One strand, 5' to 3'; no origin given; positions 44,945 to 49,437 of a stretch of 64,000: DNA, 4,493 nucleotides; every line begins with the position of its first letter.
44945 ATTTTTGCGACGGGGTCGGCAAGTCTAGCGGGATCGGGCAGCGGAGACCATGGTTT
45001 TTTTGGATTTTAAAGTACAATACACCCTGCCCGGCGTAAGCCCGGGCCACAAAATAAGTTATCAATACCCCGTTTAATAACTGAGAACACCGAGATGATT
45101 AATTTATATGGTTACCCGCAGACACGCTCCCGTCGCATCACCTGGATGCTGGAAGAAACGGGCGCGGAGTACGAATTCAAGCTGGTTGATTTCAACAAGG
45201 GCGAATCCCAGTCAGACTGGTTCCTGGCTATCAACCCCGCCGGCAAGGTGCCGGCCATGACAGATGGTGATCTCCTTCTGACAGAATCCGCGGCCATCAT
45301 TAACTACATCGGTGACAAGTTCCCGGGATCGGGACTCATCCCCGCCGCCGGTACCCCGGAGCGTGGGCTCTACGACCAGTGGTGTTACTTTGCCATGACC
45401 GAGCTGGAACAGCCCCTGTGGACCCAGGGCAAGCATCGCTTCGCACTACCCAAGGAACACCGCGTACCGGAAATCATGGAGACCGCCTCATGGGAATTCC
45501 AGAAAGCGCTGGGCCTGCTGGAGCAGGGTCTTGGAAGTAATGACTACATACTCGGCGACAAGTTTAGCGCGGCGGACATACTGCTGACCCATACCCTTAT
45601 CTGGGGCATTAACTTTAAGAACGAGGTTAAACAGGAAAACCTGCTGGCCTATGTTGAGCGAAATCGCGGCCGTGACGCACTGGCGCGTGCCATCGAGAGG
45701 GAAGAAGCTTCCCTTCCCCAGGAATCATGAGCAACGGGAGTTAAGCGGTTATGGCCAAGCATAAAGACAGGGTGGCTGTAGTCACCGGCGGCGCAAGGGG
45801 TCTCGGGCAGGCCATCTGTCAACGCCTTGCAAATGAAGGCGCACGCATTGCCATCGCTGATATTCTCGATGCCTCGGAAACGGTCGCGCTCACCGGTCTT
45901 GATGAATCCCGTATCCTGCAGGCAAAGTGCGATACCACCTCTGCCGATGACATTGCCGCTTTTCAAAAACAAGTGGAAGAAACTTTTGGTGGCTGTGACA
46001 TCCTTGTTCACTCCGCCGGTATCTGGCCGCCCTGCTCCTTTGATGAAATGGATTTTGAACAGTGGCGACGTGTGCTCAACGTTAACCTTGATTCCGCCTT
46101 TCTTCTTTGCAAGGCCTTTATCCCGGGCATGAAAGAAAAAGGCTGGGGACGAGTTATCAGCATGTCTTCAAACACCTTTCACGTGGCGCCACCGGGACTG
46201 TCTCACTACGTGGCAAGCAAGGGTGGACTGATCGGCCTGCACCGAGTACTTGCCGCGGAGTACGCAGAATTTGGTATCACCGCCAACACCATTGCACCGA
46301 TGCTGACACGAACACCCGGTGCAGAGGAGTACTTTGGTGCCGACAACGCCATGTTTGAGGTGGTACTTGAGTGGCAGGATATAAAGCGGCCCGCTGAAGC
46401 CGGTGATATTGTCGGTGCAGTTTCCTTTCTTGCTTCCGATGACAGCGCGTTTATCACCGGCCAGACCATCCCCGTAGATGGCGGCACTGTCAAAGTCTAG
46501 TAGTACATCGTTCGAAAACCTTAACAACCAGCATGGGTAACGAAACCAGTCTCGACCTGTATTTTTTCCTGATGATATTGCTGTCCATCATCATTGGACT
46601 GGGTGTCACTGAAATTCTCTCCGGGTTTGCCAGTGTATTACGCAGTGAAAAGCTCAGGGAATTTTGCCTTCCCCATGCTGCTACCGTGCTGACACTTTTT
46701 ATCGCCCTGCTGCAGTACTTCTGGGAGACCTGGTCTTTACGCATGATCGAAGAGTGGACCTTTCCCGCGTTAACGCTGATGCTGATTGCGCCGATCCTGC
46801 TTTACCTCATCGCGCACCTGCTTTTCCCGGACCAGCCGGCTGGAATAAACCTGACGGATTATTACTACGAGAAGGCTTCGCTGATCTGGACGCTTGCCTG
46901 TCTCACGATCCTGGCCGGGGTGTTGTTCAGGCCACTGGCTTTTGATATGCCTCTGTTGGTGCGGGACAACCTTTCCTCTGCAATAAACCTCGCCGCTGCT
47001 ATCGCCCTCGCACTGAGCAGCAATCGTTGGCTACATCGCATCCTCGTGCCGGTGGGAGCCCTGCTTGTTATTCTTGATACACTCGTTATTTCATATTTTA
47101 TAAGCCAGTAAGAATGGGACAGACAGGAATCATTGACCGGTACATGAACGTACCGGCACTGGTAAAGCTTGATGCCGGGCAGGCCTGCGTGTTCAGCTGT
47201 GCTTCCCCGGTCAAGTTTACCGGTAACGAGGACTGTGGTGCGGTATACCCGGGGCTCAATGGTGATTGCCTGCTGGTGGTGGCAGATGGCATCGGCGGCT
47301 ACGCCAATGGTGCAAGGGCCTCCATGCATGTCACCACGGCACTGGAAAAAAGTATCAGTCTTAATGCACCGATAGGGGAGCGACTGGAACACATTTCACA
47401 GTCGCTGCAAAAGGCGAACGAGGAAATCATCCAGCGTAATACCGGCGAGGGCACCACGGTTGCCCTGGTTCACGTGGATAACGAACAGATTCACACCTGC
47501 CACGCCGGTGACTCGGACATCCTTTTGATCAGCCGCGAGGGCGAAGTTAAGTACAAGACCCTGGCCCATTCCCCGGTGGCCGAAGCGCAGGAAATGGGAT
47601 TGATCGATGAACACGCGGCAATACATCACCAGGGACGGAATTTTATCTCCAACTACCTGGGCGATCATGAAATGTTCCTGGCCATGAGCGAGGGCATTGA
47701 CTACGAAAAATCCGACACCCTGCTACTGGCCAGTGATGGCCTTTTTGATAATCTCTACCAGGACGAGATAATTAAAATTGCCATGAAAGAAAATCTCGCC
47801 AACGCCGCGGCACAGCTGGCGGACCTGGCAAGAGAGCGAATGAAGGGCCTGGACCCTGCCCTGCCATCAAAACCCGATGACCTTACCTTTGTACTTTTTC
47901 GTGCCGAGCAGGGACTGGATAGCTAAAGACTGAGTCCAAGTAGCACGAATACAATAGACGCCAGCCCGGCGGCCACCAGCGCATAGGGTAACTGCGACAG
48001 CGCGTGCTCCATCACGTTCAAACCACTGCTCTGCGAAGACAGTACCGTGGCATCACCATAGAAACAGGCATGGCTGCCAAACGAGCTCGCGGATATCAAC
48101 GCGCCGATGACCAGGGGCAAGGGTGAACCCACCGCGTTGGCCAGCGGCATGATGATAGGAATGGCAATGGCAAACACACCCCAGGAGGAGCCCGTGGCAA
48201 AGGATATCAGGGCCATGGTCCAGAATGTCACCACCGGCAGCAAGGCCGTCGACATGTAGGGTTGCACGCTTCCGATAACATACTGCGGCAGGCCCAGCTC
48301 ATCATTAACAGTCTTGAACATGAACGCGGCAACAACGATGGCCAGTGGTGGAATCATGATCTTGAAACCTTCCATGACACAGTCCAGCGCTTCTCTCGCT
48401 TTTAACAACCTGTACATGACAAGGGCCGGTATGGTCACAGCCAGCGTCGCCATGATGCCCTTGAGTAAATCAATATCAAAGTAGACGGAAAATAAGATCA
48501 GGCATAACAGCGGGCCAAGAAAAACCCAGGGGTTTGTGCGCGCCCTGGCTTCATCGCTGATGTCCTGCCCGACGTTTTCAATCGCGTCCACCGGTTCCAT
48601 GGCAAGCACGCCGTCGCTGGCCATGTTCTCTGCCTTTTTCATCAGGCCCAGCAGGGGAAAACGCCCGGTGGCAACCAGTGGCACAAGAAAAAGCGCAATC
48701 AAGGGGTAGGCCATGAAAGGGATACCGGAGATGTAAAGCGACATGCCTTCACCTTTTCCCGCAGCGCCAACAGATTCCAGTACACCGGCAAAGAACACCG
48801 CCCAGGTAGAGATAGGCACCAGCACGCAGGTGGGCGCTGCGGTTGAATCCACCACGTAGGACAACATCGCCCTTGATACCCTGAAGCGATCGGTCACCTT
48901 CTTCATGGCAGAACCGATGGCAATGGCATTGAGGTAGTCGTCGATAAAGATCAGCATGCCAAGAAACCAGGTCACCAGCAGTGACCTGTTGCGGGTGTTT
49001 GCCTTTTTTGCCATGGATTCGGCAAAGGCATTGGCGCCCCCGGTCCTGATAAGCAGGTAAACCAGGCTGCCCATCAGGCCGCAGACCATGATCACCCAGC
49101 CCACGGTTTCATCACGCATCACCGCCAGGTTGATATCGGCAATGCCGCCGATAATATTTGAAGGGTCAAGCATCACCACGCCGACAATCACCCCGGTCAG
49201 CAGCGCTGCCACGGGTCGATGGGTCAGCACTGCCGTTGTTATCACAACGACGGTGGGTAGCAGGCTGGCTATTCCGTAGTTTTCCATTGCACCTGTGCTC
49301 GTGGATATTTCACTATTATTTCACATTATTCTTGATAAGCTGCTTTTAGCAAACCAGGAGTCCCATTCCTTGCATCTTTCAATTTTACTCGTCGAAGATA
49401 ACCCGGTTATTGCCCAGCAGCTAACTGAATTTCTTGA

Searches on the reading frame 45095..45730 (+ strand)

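Call 8: search_protein_families(library=ncbifam, proteins=[window:45095-45730:+], max_evalue=0.00001)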
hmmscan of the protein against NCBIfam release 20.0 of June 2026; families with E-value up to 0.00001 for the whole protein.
window:45095-45730:+ (211 aa): 7 families
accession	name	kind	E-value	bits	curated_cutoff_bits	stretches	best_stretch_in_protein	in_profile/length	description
NF007831.0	PRK10542.1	equivalog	2.6e-20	72.8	198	1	15-204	14-199/201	glutathione transferase GstA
NF010579.0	PRK13972.1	equivalog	2.3e-16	60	332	1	1-200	1-203/215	GSH-dependent disulfide bond oxidoreductase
TIGR01262.1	maiA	equivalog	2.8e-14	53.3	171.05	1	10-189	9-191/211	maleylacetoacetate isomerase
NF008731.0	PRK11752.1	equivalog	5.6e-12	45.5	325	1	6-164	49-212/287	glutathione-dependent disulfide-bond oxidoreductase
NF007016.1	PRK09481.1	equivalog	9.3e-10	38.3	314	1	12-203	22-203/209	stringent starvation protein SspA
NF011693.0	PRK15113.1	equivalog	3.2e-09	36.7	150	1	19-200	26-206/214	glutathione transferase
NF050814.1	FtsZBindFzlA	equivalog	2.3e-06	27.5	300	1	4-164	7-172/228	FtsZ-binding protein FzlA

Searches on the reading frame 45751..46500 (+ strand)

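Call 8: search_protein_families(library=ncbifam, proteins=[window:45751-46500:+], max_evalue=0.00001)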
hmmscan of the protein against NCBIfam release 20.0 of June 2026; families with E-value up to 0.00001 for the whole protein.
window:45751-46500:+ (249 aa): 220 families (the best 25 are shown)
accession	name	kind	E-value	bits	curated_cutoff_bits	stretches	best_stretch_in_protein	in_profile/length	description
NF047923.1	pyridox_DH_SDR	equivalog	1.2e-69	234.6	325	1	5-248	2-242/243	pyridoxal 4-dehydrogenase, SDR-type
NF009466.0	PRK12826.1-2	subfamily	4.8e-60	203.1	222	1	6-247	3-245/248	3-oxoacyl-ACP reductase FabG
NF004198.0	PRK05653.1-3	equivalog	2.8e-56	190.7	296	1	2-246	3-246/248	3-oxoacyl-ACP reductase FabG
NF005559.1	PRK07231.1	subfamily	4.6e-56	190.1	215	1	5-247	3-248/249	glucose 1-dehydrogenase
NF004791.0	PRK06138.1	equivalog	1.5e-54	185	312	1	5-246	4-249/252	SDR family oxidoreductase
NF009468.0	PRK12826.1-4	equivalog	1.8e-54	185.1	318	1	3-247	4-248/256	SDR family oxidoreductase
TIGR01963.1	PHB_DH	subfamily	1.7e-53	181.5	307.05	1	7-246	2-252/255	3-hydroxybutyrate dehydrogenase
NF009464.0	PRK12824.1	subfamily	1.7e-51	175.3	269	1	6-246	2-242/245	3-oxoacyl-ACP reductase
NF009093.0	PRK12429.1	subfamily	3.2e-51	174.1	258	1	4-246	3-256/259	3-hydroxybutyrate dehydrogenase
TIGR01829.1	AcAcCoA_reduct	subfamily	5.5e-51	173.5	302.1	1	7-246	1-240/242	acetoacetyl-CoA reductase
NF052558.1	MBtsdlDhBudC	equivalog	7.1e-51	173.2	270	1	5-246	2-241/250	meso-2,3-butanediol dehydrogenase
TIGR01830.1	3oxo_ACP_reduc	equivalog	1e-50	172.7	297.75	1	9-246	1-238/239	3-oxoacyl-[acyl-carrier-protein] reductase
TIGR03971.1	SDR_subfam_1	subfamily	4.3e-50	170.6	300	1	5-247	2-269/271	mycofactocin-coupled SDR family oxidoreductase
NF004202.0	PRK05653.2-2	equivalog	2.4e-48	164.9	333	1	5-247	6-248/259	3-oxoacyl-ACP reductase FabG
NF005309.0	PRK06841.1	subfamily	1.5e-47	162.2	286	1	5-245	14-251/255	GolD/DthD family dehydrogenase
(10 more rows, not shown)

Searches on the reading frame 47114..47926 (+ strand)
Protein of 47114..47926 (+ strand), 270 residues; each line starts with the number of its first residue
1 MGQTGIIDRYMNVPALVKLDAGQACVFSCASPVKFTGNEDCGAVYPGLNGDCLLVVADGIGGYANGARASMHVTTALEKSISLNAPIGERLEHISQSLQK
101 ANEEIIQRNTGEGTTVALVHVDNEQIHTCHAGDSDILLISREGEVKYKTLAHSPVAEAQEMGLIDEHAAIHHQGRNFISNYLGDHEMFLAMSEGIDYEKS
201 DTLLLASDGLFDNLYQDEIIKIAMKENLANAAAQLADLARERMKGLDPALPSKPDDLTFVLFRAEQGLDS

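Call 8: search_protein_families(library=ncbifam, proteins=[window:47114-47926:+], max_evalue=0.00001)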
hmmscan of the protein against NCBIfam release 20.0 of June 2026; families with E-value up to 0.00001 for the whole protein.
window:47114-47926:+ (270 aa): 2 families
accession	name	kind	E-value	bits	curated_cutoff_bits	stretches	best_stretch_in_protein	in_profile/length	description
NF033484.1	Stp1_PP2C_phos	equivalog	3.5e-34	118.3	230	1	37-242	10-220/232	Stp1/IreP family PP2C-type Ser/Thr phosphatase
NF011149.0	PRK14559.1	equivalog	4.8e-09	35.5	374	1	50-221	410-591/642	serine/threonine phosphatase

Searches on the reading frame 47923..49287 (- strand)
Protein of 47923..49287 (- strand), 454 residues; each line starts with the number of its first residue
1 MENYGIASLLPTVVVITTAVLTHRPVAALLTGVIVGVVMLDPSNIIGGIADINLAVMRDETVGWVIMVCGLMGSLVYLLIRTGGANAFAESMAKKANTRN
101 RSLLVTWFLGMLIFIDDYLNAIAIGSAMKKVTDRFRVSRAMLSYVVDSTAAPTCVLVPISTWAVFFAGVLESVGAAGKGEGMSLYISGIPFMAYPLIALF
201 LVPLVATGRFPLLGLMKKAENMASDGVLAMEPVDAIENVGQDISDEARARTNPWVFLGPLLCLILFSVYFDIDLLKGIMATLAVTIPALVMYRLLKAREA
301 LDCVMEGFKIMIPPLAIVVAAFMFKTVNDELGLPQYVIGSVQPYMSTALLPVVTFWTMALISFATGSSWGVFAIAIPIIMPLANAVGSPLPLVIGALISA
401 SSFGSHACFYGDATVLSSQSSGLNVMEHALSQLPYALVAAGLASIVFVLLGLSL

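Call 8: search_protein_families(library=ncbifam, proteins=[window:47923-49287:-], max_evalue=0.00001)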
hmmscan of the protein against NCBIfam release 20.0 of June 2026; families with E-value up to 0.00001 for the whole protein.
window:47923-49287:- (454 aa): 3 families
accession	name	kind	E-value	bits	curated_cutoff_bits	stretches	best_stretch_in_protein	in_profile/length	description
NF000013.1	tet_NaH_anti_35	exception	2.7e-20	72.9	750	1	273-452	154-333/369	tetracycline efflux Na+/H+ antiporter family transporter Tet(35)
TIGR00931.1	antiport_nhaC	equivalog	4e-11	42.3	370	1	258-453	13-208/454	Na+/H+ antiporter NhaC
NF052307.1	ArgOrthExpArcD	equivalog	4.4e-07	29.1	650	0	346-453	118-224/469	arginine/ornithine antiporter ArcD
